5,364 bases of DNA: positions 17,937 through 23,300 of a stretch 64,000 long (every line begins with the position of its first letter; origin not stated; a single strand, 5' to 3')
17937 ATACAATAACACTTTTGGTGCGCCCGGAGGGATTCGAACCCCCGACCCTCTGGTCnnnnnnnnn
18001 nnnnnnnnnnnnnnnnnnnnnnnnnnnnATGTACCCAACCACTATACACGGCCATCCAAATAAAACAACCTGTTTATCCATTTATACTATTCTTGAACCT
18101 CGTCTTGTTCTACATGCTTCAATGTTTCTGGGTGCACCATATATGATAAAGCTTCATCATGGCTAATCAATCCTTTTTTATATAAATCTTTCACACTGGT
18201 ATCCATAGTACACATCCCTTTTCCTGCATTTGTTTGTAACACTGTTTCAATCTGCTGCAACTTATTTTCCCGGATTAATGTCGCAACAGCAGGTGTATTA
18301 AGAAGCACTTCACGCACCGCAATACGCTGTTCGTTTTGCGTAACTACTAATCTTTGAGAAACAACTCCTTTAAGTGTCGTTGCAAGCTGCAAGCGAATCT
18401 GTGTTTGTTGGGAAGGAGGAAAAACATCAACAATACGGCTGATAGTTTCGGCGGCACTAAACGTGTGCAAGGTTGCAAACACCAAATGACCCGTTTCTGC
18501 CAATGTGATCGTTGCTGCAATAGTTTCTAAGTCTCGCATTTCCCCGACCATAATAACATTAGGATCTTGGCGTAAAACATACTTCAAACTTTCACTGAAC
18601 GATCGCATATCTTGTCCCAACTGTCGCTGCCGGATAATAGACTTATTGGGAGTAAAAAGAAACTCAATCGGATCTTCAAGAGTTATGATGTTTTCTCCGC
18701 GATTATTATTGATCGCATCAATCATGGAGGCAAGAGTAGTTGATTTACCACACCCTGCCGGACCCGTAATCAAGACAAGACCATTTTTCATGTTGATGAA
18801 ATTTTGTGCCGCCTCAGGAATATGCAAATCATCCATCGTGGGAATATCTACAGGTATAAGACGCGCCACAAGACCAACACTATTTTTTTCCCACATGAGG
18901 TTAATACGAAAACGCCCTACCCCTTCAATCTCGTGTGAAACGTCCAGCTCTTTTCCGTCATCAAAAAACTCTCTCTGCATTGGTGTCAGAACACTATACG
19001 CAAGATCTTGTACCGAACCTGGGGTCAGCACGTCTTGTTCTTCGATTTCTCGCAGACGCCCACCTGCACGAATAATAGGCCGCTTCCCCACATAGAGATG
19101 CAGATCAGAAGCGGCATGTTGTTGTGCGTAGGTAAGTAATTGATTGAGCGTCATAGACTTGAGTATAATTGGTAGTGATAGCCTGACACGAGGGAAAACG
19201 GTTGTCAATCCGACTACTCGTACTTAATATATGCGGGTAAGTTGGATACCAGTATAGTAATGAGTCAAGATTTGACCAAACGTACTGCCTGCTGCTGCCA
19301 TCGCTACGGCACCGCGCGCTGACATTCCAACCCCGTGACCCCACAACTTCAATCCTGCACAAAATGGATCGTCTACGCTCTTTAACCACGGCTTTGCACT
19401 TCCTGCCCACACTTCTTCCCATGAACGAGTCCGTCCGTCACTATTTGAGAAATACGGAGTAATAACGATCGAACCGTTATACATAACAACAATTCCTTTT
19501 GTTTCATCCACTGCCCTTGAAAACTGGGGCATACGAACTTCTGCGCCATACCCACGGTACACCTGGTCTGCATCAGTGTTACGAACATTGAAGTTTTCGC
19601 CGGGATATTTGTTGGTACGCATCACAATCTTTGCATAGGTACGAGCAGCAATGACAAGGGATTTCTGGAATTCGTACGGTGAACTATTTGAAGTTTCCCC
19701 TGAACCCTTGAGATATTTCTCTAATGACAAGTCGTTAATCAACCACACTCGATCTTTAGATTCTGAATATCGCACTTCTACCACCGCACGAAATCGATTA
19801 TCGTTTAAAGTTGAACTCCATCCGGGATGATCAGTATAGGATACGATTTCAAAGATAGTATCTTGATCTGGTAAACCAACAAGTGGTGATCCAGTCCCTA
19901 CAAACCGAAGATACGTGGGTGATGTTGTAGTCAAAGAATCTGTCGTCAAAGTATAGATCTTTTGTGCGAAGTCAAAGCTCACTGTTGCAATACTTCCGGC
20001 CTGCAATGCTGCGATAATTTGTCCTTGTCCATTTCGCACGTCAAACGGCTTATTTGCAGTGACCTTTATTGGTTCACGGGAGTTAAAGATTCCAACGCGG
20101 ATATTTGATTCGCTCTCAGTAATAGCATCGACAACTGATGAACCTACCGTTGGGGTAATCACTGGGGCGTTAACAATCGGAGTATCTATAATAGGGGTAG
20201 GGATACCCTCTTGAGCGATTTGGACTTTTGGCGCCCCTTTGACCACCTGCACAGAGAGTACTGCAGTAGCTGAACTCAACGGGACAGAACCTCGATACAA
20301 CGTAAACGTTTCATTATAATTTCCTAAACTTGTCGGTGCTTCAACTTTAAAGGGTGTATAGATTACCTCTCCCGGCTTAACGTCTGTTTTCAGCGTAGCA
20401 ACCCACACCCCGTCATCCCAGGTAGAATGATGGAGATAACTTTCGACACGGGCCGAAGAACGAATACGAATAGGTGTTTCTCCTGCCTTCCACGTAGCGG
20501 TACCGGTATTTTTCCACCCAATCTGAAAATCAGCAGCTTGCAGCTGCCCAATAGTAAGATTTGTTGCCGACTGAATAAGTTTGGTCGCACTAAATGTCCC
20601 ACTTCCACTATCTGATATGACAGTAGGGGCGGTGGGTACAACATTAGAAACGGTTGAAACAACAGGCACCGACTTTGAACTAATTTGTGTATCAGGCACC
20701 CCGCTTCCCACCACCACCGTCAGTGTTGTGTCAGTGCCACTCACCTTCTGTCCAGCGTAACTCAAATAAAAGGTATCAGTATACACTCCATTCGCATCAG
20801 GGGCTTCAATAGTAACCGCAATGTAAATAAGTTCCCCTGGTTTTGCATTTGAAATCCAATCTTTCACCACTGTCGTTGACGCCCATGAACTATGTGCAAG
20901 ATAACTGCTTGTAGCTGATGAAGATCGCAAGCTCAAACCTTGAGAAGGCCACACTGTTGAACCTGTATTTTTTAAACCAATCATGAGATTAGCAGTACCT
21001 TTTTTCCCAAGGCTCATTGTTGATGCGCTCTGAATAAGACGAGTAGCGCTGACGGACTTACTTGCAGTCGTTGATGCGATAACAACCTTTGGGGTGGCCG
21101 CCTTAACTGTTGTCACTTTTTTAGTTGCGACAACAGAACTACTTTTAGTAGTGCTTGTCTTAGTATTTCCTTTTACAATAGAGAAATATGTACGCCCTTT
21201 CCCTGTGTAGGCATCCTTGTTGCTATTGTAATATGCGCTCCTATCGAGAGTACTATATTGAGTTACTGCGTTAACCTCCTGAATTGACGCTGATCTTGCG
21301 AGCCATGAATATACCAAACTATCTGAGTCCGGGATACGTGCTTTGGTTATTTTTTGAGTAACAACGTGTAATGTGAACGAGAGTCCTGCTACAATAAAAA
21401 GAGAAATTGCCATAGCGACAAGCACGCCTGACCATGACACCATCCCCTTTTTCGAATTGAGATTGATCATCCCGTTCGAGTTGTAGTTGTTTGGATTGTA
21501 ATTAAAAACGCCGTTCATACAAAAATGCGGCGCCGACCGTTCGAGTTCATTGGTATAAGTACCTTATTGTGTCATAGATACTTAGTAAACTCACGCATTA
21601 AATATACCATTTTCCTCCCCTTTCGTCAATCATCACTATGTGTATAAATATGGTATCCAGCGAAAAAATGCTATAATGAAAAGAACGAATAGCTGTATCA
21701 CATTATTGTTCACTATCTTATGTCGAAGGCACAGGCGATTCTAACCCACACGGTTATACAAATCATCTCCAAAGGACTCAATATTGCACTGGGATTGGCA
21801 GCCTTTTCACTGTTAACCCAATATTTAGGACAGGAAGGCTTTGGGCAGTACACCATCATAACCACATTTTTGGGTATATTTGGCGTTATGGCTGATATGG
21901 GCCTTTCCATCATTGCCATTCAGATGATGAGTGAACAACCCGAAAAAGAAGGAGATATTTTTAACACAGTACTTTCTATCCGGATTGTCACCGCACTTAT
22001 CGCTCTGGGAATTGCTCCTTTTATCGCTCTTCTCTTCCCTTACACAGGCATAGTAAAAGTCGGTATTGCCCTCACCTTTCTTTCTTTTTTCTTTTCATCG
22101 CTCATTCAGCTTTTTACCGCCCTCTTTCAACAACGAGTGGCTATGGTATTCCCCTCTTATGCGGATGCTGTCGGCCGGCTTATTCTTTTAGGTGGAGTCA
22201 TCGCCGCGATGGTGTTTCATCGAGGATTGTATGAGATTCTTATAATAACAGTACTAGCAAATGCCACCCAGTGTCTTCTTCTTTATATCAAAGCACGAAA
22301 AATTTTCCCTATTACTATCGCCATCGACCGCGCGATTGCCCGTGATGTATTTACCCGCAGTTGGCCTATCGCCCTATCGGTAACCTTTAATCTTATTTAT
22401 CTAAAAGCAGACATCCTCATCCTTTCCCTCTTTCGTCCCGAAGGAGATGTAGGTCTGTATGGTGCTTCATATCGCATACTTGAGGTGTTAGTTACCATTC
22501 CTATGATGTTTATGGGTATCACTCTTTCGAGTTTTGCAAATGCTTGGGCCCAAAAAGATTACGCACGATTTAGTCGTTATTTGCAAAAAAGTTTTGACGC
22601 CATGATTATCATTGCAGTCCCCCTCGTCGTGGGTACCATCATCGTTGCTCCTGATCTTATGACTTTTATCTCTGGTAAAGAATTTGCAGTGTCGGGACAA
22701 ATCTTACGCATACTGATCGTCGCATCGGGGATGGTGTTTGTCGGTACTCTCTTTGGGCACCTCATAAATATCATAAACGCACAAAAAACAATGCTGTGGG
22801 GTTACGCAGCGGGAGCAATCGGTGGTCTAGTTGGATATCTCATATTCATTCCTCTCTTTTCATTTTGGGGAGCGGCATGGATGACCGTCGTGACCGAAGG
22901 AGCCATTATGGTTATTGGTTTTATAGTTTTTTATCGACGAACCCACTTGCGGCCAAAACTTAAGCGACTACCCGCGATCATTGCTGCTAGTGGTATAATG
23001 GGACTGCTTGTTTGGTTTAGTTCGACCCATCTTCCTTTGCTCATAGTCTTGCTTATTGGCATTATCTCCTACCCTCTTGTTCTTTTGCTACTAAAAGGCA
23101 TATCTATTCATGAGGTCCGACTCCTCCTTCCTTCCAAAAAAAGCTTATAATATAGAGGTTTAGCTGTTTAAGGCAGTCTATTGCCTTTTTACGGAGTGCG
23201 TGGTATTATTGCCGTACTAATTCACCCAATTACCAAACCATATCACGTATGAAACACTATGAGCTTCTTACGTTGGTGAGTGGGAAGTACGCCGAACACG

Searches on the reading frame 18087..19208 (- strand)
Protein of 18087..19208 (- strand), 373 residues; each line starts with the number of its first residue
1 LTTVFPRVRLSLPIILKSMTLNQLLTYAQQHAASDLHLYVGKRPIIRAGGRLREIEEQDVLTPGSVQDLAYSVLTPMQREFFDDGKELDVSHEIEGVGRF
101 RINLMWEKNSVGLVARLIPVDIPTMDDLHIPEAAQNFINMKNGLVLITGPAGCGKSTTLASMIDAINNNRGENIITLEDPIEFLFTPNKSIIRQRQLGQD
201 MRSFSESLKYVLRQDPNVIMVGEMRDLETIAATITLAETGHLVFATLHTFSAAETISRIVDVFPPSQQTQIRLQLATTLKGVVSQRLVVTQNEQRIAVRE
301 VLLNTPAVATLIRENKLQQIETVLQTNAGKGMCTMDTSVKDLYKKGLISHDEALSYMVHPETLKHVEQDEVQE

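Call 88: search_protein_families(library=pfam, proteins=[window:18087-19208:-], max_evalue=0.0001)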
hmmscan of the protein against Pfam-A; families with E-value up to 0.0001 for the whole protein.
window:18087-19208:- (373 aa): 3 families
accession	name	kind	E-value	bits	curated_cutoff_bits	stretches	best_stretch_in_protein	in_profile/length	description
PF00437.27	T2SSE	-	5.2e-42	144.3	24.9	1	21-294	12-287/370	Type II/IV secretion system protein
PF13604.12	AAA_30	-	3.4e-05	24.1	27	0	132-176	8-51/191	AAA domain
PF03215.21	Rad17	-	4.9e-05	23.8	23.8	0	135-189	38-88/186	Rad17 P-loop domain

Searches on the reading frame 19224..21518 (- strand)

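Call 7: search_protein_families(library=pfam, proteins=[window:19224-21518:-], max_evalue=0.001)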
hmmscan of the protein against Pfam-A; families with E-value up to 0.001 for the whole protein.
window:19224-21518:- (764 aa): 2 families
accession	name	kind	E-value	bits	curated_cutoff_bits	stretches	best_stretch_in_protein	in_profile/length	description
PF08486.15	SpoIID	-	4.5e-13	50.1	23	1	589-680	3-97/97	Stage II sporulation protein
PF16158.11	N_BRCA1_IG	-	7.2e-08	33.4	28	1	182-257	20-95/108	Ig-like domain from next to BRCA1 gene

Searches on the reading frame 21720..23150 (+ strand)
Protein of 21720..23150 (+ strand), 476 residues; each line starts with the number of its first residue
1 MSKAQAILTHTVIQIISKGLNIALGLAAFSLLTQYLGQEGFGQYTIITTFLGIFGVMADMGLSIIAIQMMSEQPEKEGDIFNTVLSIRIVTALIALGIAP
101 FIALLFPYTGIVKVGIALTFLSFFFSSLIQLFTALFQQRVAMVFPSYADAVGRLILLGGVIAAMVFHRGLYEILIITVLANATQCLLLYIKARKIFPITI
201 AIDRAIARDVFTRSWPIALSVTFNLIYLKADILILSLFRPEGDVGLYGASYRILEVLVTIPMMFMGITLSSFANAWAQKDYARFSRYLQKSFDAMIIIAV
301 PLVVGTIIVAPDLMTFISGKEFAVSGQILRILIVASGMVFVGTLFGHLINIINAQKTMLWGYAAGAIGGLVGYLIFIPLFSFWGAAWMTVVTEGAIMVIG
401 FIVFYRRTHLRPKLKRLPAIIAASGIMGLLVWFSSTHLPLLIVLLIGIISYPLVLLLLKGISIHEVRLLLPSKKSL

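Call 7: search_protein_families(library=pfam, proteins=[window:21720-23150:+], max_evalue=0.001)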
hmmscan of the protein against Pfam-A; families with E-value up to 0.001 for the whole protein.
window:21720-23150:+ (476 aa): 2 families
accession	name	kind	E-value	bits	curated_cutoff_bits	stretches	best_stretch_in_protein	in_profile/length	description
PF13440.11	Polysacc_synt_3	-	1.8e-22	80.4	23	1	32-323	2-289/293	Polysaccharide biosynthesis protein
PF01943.22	Polysacc_synt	-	2.3e-21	76.9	28.2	1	11-261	5-258/274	Polysaccharide biosynthesis protein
